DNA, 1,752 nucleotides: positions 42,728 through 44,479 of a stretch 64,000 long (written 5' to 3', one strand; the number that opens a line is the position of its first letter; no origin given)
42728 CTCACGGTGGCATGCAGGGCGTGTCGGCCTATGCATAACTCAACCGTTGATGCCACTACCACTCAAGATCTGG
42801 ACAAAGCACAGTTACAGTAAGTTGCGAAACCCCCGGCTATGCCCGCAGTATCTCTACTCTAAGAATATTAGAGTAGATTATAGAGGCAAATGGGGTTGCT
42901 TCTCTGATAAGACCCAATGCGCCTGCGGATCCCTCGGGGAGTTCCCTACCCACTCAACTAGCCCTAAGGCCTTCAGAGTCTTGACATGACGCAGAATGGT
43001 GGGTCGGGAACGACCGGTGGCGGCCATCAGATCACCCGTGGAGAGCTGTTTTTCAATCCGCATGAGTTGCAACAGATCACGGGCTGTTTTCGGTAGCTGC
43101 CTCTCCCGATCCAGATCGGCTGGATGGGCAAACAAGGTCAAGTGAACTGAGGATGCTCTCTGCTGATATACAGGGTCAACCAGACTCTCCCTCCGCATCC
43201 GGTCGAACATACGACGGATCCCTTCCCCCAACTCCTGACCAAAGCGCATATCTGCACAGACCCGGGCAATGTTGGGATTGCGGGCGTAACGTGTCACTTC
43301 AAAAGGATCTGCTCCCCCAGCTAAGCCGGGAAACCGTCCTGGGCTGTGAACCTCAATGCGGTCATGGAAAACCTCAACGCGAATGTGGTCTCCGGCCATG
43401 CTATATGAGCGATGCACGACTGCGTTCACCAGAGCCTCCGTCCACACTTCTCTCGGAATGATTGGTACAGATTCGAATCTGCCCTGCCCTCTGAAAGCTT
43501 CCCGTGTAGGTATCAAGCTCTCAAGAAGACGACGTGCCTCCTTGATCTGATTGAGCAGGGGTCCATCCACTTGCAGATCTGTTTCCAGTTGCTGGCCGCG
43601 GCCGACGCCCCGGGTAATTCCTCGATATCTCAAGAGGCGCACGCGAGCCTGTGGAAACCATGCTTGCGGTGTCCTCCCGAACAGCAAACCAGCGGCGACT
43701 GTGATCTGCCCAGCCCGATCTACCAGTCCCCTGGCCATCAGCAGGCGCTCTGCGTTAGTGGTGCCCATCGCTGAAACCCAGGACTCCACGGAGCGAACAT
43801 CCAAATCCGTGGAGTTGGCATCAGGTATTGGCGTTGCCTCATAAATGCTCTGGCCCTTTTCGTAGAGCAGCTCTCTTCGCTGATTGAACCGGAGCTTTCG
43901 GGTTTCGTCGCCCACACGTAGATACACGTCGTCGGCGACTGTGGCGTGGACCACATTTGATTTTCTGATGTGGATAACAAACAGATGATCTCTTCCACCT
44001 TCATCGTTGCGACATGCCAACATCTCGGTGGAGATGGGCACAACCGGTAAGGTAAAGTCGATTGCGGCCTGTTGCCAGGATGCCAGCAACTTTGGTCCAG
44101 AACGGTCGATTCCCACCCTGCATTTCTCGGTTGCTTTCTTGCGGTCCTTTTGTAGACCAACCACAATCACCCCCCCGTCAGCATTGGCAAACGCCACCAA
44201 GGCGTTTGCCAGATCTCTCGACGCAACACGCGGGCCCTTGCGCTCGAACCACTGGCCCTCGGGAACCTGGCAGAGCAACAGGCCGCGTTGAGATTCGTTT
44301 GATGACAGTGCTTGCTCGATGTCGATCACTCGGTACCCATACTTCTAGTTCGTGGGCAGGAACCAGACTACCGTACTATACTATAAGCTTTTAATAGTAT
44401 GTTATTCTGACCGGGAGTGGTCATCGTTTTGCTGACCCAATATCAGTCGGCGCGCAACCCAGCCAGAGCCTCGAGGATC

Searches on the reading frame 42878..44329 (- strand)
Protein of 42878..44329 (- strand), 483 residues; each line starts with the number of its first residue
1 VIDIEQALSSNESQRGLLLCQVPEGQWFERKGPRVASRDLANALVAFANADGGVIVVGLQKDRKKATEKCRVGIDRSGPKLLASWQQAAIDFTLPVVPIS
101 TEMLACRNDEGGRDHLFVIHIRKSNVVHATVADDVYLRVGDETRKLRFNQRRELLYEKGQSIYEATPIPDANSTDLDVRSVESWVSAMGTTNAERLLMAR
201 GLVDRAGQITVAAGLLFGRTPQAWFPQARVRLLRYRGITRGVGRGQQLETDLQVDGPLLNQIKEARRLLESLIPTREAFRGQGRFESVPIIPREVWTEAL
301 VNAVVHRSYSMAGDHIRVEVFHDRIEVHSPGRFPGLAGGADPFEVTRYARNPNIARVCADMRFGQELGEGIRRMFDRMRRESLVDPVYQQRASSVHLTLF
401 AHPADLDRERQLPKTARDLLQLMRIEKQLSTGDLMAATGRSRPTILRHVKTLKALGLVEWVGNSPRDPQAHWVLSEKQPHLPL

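Call 43: search_protein_families(library=pfam, proteins=[window:42878-44329:-], max_evalue=0.00001)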
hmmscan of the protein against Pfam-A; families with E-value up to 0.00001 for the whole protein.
window:42878-44329:- (483 aa): 3 families
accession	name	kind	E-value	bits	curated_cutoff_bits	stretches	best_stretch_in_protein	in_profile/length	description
PF13749.12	HATPase_c_4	-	2.5e-18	66.3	26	1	313-399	1-89/89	Putative ATP-dependent DNA helicase recG C-terminal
PF04326.19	SLFN_AlbA_2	-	3.5e-10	40.9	25.3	1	24-146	1-117/118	Schlafen, AlbA_2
PF01022.26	HTH_5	-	1e-06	28.9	22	1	415-459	3-46/47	Bacterial regulatory protein, arsR family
